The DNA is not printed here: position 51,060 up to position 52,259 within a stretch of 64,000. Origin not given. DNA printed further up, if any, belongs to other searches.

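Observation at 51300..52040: PilB carries two tandem, apparently catalytically degenerate restriction-endonuclease-like (Mrr_cat-type) modules at its N-terminus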

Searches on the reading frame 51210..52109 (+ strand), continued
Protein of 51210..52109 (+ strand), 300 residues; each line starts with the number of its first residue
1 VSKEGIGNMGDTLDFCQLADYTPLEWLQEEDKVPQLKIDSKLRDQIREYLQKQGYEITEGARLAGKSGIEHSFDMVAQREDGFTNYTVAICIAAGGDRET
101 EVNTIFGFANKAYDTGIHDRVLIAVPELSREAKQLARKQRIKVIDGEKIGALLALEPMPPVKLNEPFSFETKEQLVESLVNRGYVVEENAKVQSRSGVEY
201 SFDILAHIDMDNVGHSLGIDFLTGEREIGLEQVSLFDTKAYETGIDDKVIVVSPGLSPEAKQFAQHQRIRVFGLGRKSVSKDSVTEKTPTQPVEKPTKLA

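Call 41: find_homologous_proteins(query=P0133, max_evalue=0.00001)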
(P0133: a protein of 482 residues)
Query P0133 (482 aa): 286 proteins with E <= 0.00001 among 8000 candidates; the best 120 are listed.
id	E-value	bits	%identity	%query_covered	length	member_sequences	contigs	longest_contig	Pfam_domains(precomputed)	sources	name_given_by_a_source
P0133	0.0e+0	1078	100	100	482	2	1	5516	PF18551.7,PF00072.31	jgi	jgi:CheY-like chemotaxis protein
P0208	9.8e-166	570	49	97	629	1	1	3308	PF18551.7,PF00072.31,PF04471.19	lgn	-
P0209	1.8e-159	550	47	97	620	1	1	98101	PF18551.7,PF22722.3,PF00072.31,PF04471.19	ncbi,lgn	-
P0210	1.7e-155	536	48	97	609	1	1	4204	PF18551.7,PF00072.31,PF04471.19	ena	-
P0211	2.3e-155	536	46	97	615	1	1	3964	PF18551.7,PF00072.31,PF04471.19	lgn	-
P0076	3.5e-140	486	42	67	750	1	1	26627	PF18551.7,PF12773.14,PF00072.31,PF04471.19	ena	-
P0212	6.0e-136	472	40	99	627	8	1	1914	PF18551.7,PF00072.31,PF04471.19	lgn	-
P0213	2.0e-135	470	53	67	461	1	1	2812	PF18551.7,PF04471.19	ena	-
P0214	1.9e-134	467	57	62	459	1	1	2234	PF18551.7,PF12773.14,PF04471.19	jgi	-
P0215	2.0e-134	467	55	67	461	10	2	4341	PF18551.7,PF04471.19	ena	-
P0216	4.4e-134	466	38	77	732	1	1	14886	PF18551.7,PF00072.31,PF04471.19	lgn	-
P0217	7.8e-134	465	40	65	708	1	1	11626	PF18551.7,PF00072.31,PF04471.19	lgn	-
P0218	8.3e-134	465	54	68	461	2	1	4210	PF18551.7,PF04471.19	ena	-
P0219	9.4e-134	465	52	68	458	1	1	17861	PF18551.7,PF04471.19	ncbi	-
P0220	1.3e-133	464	53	67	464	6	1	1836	PF18551.7,PF04471.19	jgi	-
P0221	1.3e-133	464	53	64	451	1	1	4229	PF18551.7,PF04471.19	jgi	jgi:hypothetical protein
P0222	1.8e-133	464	54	63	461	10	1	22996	PF18551.7,PF04471.19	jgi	jgi:hypothetical protein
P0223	2.2e-133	464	53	64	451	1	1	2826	PF18551.7,PF04471.19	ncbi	-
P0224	2.3e-133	463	52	66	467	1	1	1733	PF18551.7,PF04471.19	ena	-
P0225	3.0e-133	463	54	62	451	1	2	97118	PF18551.7,PF04471.19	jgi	jgi:hypothetical protein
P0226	5.1e-133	462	40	65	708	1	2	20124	PF18551.7,PF00072.31,PF04471.19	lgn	-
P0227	5.9e-133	462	52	64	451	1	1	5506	PF18551.7,PF04471.19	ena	-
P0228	8.6e-133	462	52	68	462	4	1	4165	PF18551.7,PF04471.19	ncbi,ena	-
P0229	1.2e-132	461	52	66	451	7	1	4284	PF18551.7,PF04471.19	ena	-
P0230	2.5e-132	460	42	63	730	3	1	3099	PF18551.7,PF00072.31,PF04471.19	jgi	jgi:CheY-like chemotaxis protein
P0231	3.3e-132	460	52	64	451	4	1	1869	PF18551.7,PF04471.19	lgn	-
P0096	3.8e-132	459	38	73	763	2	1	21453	PF18551.7,PF00072.31,PF04471.19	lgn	-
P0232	4.6e-132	459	38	71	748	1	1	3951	PF18551.7,PF00072.31,PF04471.19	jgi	jgi:CheY-like chemotaxis protein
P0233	5.1e-132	459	51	67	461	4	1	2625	PF18551.7,PF04471.19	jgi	-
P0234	5.3e-132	459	55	62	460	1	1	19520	PF18551.7,PF04471.19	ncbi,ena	-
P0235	7.3e-132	459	52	64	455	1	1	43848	PF18551.7,PF04471.19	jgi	jgi:Holliday junction resolvase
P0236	7.7e-132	458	52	64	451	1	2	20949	PF18551.7,PF04471.19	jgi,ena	-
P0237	8.0e-132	458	53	65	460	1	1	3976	PF18551.7,PF04471.19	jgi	jgi:hypothetical protein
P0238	1.0e-131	458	54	65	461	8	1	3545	PF18551.7,PF04471.19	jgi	-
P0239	1.2e-131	458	52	67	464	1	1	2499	PF18551.7,PF04471.19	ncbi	-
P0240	1.6e-131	457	53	66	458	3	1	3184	PF18551.7,PF04471.19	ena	-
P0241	1.8e-131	457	56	62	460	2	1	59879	PF18551.7,PF04471.19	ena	-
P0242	2.2e-131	457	53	64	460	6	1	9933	PF18551.7,PF04471.19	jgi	jgi:hypothetical protein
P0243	2.5e-131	457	42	63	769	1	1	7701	PF18551.7,PF00072.31,PF04471.19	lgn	-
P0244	2.7e-131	457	52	67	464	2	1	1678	PF18551.7,PF04471.19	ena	-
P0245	4.5e-131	456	54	62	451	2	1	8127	PF18551.7,PF04471.19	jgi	jgi:hypothetical protein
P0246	8.8e-131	455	50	67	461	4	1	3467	PF18551.7,PF04471.19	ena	-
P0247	9.4e-131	455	51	68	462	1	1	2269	PF18551.7,PF04471.19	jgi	jgi:ribosomal protein S27E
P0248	9.6e-131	455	37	97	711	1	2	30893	PF18551.7,PF00072.31,PF04471.19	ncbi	-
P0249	1.3e-130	454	45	63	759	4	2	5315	PF18551.7,PF00072.31,PF04471.19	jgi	jgi:CheY-like chemotaxis protein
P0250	1.9e-130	454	51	67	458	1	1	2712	PF18551.7,PF12773.14,PF04471.19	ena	-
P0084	2.2e-130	454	39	99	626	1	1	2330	PF18551.7,PF00072.31,PF04471.19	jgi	-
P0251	2.2e-130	454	50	66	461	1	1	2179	PF18551.7,PF12773.14,PF04471.19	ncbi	-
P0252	2.8e-130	453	53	62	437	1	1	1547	PF18551.7,PF04471.19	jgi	jgi:Holliday junction resolvase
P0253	4.2e-130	453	39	72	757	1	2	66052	PF18551.7,PF00072.31,PF04471.19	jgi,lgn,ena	-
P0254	4.5e-130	453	42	63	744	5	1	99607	PF18551.7,PF00072.31,PF04471.19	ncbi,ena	-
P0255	4.7e-130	453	40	99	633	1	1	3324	PF18551.7,PF13719.11,PF00072.31,PF04471.19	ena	-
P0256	7.6e-130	452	41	63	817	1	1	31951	PF18551.7,PF00072.31,PF04471.19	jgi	jgi:CheY-like chemotaxis protein/predicted RNA-binding Zn-ribbon protein involved in translation (DU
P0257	9.8e-130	452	50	67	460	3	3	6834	PF18551.7,PF04471.19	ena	-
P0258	1.7e-129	451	51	67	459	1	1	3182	PF18551.7,PF04471.19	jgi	jgi:hypothetical protein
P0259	2.2e-129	450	53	66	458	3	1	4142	PF18551.7,PF04471.19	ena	-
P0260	2.3e-129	450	54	62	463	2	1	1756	PF18551.7,PF04471.19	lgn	-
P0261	2.5e-129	450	54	65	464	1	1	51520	PF18551.7,PF04471.19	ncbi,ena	-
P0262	3.2e-129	450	50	67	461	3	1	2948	PF18551.7,PF04471.19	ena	-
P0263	6.7e-129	449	50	64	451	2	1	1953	PF18551.7,PF04471.19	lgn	-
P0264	1.2e-128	448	51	67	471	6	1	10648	PF18551.7,PF04471.19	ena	-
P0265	1.4e-128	448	41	73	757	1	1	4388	PF18551.7,PF00072.31,PF04471.19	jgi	-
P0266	1.6e-128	447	51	64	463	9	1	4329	PF18551.7,PF04471.19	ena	-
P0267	4.9e-128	446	44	63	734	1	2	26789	PF18551.7,PF00072.31,PF04471.19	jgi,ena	-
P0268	6.6e-128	446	52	66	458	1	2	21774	PF18551.7,PF04471.19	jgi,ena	-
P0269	7.2e-128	445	54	64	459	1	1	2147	PF18551.7,PF04471.19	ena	-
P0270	8.3e-128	445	51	64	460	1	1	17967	PF18551.7,PF04471.19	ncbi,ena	-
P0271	9.9e-128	445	50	68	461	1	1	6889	PF18551.7,PF04471.19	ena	-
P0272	1.1e-127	445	52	68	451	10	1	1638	PF18551.7,PF04471.19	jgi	jgi:hypothetical protein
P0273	1.5e-127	444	53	62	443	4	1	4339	PF18551.7,PF04471.19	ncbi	-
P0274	3.6e-127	443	53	64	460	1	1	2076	PF18551.7,PF04471.19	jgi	-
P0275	4.1e-127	443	50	68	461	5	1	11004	PF18551.7,PF04471.19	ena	-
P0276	6.9e-127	442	37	71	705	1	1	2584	PF18551.7,PF00072.31,PF04471.19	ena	-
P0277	7.0e-127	442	53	66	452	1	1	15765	PF18551.7,PF04471.19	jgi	-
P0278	9.8e-127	442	53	64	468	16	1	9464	PF18551.7,PF04471.19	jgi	-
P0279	1.1e-126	441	49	68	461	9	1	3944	PF18551.7,PF04471.19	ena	-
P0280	4.3e-126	440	50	68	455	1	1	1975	PF18551.7,PF12773.14,PF04471.19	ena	-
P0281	6.8e-126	439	53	62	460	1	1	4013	PF18551.7,PF04471.19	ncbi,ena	-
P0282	8.6e-126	439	37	74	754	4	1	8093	PF18551.7,PF00072.31,PF04471.19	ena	-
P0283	1.1e-125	438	39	73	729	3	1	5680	PF18551.7,PF00072.31,PF04471.19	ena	-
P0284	1.2e-125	438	51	68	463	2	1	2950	PF18551.7,PF04471.19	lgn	-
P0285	1.8e-125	437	52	64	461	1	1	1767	PF18551.7,PF04471.19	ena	-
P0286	2.5e-125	437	50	67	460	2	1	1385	PF18551.7,PF04471.19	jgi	jgi:hypothetical protein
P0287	3.0e-125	437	50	66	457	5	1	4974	PF18551.7,PF04471.19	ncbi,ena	-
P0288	4.1e-125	436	53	62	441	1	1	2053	PF18551.7,PF04471.19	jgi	-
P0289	5.8e-125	436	51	65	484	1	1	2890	PF18551.7,PF04471.19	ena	-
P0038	6.2e-125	436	50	67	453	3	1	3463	PF18551.7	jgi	-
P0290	1.0e-124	435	53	62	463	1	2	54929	PF18551.7,PF04471.19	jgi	-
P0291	1.0e-124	435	38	73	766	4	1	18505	PF18551.7,PF00072.31,PF04471.19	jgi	-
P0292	2.5e-124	434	51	64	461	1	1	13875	PF18551.7,PF04471.19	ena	-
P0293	3.1e-124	433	38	73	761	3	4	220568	PF18551.7,PF00072.31,PF04471.19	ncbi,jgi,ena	-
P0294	6.7e-124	432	52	62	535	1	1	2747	PF18551.7,PF04471.19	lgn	-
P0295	8.6e-124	432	39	77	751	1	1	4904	PF18551.7,PF00072.31,PF04471.19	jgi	-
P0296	9.0e-124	432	41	66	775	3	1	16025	PF18551.7,PF00072.31,PF04471.19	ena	-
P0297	9.2e-124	432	38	73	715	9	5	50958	PF18551.7,PF00072.31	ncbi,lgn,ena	-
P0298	1.1e-123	432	49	66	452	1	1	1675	PF18551.7,PF04471.19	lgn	-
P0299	1.7e-123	431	51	65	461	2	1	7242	PF18551.7,PF04471.19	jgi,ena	-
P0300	1.7e-123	431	39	68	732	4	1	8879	PF18551.7,PF00072.31,PF04471.19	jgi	jgi:DNA-binding response OmpR family regulator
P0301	1.8e-123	431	39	64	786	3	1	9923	PF18551.7,PF00072.31,PF04471.19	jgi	jgi:DNA-binding response OmpR family regulator/predicted RNA-binding Zn-ribbon protein involved in t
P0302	2.5e-123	430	51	61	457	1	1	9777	PF18551.7,PF04471.19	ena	-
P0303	2.8e-123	430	48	69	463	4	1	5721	PF18551.7,PF04471.19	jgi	jgi:uncharacterized OB-fold protein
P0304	7.0e-123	429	52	62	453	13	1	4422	PF18551.7,PF04471.19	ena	-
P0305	1.3e-122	428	39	71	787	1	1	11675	PF18551.7,PF00072.31,PF04471.19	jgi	jgi:DNA-binding response OmpR family regulator/DNA-directed RNA polymerase subunit RPC12/RpoP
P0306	1.3e-122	428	50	64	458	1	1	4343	PF18551.7,PF04471.19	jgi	jgi:predicted RNA-binding Zn-ribbon protein involved in translation (DUF1610 family)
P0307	1.4e-122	428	51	61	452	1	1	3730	PF18551.7,PF04471.19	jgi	-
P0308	3.2e-122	427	37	76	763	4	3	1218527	PF18551.7,PF00072.31,PF04471.19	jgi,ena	-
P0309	3.7e-122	427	50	63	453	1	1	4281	PF18551.7,PF04471.19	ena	-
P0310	4.3e-122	426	40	66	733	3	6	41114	PF18551.7,PF00072.31,PF04471.19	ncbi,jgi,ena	-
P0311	5.7e-122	426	52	62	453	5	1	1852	PF18551.7,PF04471.19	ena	-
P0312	1.5e-121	425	47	69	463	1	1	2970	PF18551.7,PF04471.19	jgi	-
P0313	1.5e-121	425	50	69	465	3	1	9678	PF18551.7,PF04471.19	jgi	-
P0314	1.5e-121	424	51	63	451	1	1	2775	PF18551.7,PF04471.19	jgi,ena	jgi:predicted RNA-binding Zn-ribbon protein involved in translation (DUF1610 family)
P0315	1.6e-121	424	39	68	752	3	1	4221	PF18551.7,PF00072.31,PF04471.19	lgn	-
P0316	2.7e-121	424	50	65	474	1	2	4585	PF18551.7,PF04471.19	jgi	-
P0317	2.8e-121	424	51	63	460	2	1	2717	PF18551.7,PF04471.19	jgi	jgi:hypothetical protein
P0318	2.9e-121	424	50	67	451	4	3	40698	PF18551.7,PF04471.19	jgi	jgi:hypothetical protein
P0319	3.8e-121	423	52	62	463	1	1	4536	PF18551.7,PF04471.19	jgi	jgi:hypothetical protein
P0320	4.2e-121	423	42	63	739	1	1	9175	PF18551.7,PF00072.31,PF04471.19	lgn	-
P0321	4.3e-121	423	48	66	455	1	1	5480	PF18551.7,PF04471.19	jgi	jgi:hypothetical protein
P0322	6.5e-121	422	42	62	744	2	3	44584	PF18551.7,PF00072.31,PF04471.19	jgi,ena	-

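Call 42: find_encoding_contigs(protein=P0308, flank=10000, max_places=2)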
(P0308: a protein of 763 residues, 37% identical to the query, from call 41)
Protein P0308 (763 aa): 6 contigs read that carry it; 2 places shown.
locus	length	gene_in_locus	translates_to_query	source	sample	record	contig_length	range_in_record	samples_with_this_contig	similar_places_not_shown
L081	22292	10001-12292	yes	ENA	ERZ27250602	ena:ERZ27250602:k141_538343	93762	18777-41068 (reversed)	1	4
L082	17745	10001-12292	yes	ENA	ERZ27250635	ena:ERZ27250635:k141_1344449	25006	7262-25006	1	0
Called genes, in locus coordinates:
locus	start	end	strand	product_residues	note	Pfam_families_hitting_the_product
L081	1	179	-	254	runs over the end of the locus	PF20720:nSTAND3 (faint), PF00005:ABC_tran, PF00004:AAA (weak), PF13304:AAA_21 (faint), PF13401:AAA_22 (faint)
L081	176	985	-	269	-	PF00528:BPD_transp_1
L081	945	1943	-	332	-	PF13379:NMT1_2, PF09084:NMT1, PF12974:Phosphonate-bd (faint)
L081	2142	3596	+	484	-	PF09861:Lar_N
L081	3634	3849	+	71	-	-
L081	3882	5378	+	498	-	PF07992:Pyr_redox_2, PF13738:Pyr_redox_3, PF00070:Pyr_redox, PF02852:Pyr_redox_dim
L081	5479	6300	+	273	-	PF00106:adh_short, PF08659:KR, PF13561:adh_short_C2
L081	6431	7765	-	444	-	PF02737:3HCDH_N (weak), PF03446:NAD_binding_2, PF03721:UDPG_MGDP_dh_N, PF00984:UDPG_MGDP_dh, PF03720:UDPG_MGDP_dh_C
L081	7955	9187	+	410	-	PF13185:GAF_2, PF01590:GAF, PF00512:HisKA, PF02518:HATPase_c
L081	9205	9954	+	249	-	PF00072:Response_reg, PF00486:Trans_reg_C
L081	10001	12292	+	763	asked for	PF00072:Response_reg, PF18551:TackOD1, PF04471:Mrr_cat (faint)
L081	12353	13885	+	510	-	PF13506:Glyco_transf_21, PF00535:Glycos_transf_2, PF10111:Glyco_tranf_2_2, PF13641:Glyco_tranf_2_3, PF01644:Chitin_synth_1, PF03142:Chitin_synth_2, PF13632:Glyco_trans_2_3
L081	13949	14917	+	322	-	PF04321:RmlD_sub_bind, PF01073:3Beta_HSD, PF01370:Epimerase, PF02719:Polysacc_synt_2, PF13460:NAD_binding_10, PF16363:GDP_Man_Dehyd, PF07993:NAD_binding_4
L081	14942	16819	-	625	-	PF10096:DUF2334 (faint)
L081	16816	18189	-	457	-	-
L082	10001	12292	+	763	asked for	PF00072:Response_reg, PF18551:TackOD1, PF04471:Mrr_cat (faint)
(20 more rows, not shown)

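Call 43: find_encoding_contigs(protein=P0254, flank=10000, max_places=2)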
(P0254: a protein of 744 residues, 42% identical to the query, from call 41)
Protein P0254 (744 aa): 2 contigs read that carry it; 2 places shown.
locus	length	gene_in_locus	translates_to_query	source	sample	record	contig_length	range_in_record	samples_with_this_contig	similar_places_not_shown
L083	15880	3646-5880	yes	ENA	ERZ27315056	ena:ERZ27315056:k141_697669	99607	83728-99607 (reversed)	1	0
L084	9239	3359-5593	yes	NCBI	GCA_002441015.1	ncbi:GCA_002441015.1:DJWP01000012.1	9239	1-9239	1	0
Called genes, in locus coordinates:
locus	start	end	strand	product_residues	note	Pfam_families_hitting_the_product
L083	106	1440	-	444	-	PF03446:NAD_binding_2, PF03721:UDPG_MGDP_dh_N, PF00984:UDPG_MGDP_dh, PF03720:UDPG_MGDP_dh_C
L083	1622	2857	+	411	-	PF01590:GAF, PF13185:GAF_2, PF00512:HisKA, PF02518:HATPase_c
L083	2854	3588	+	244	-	PF00072:Response_reg, PF00486:Trans_reg_C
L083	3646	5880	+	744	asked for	PF00072:Response_reg, PF18551:TackOD1, PF04471:Mrr_cat (faint)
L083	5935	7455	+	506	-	PF13506:Glyco_transf_21, PF00535:Glycos_transf_2, PF10111:Glyco_tranf_2_2, PF13641:Glyco_tranf_2_3, PF01644:Chitin_synth_1 (weak), PF03142:Chitin_synth_2, PF13632:Glyco_trans_2_3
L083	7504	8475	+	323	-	PF04321:RmlD_sub_bind, PF05368:NmrA, PF01073:3Beta_HSD, PF01370:Epimerase, PF02719:Polysacc_synt_2, PF03435:Sacchrp_dh_NADP (weak), PF13460:NAD_binding_10, PF16363:GDP_Man_Dehyd, +2 more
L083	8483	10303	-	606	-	-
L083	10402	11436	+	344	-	-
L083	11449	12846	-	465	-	-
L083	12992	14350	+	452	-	PF13506:Glyco_transf_21, PF00535:Glycos_transf_2, PF13641:Glyco_tranf_2_3, PF13632:Glyco_trans_2_3 (weak)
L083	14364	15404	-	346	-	PF00251:Glyco_hydro_32N (weak)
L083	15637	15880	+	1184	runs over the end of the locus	-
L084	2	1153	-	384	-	?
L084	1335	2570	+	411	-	PF01590:GAF, PF13185:GAF_2, PF00512:HisKA, PF02518:HATPase_c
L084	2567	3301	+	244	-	PF00072:Response_reg, PF00486:Trans_reg_C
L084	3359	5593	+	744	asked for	PF00072:Response_reg, PF18551:TackOD1, PF04471:Mrr_cat (faint)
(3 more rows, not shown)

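Call 46: find_encoding_contigs(protein=P0225, flank=10000, max_places=1)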
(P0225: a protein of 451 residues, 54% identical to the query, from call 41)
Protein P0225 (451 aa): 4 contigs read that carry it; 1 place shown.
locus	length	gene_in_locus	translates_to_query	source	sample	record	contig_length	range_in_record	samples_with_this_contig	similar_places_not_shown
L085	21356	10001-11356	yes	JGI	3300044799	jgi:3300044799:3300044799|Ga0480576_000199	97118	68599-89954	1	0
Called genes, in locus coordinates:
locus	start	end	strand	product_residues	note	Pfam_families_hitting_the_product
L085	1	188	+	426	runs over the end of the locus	PF04055:Radical_SAM, PF13353:Fer4_12 (weak), PF12544:LAM_C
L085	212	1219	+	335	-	PF07478:Dala_Dala_lig_C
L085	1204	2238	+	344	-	PF02655:ATP-grasp_3 (weak), PF07478:Dala_Dala_lig_C, PF13535:ATP-grasp_4 (faint)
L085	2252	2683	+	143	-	PF00583:Acetyltransf_1, PF13673:Acetyltransf_10, PF13508:Acetyltransf_7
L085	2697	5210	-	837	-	PF16927:HisKA_7TM, PF01590:GAF (weak), PF13492:GAF_3 (faint), PF13185:GAF_2, PF00990:GGDEF, PF13487:HD_5, PF01966:HD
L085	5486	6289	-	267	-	PF00899:ThiF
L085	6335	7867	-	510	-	PF03321:GH3, PF23571:GH3_M, PF23572:GH3_C (weak)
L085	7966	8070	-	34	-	-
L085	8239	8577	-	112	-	-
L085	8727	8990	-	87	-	PF14947:HTH_45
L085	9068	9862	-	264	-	PF06750:A24_N_bact, PF01478:Peptidase_A24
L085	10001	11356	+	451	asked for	PF18551:TackOD1, PF04471:Mrr_cat (weak)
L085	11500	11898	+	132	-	PF07963:N_methyl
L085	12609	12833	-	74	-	PF15919:HicB_lk_antitox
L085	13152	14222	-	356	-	PF00437:T2SSE, PF13555:AAA_29 (weak)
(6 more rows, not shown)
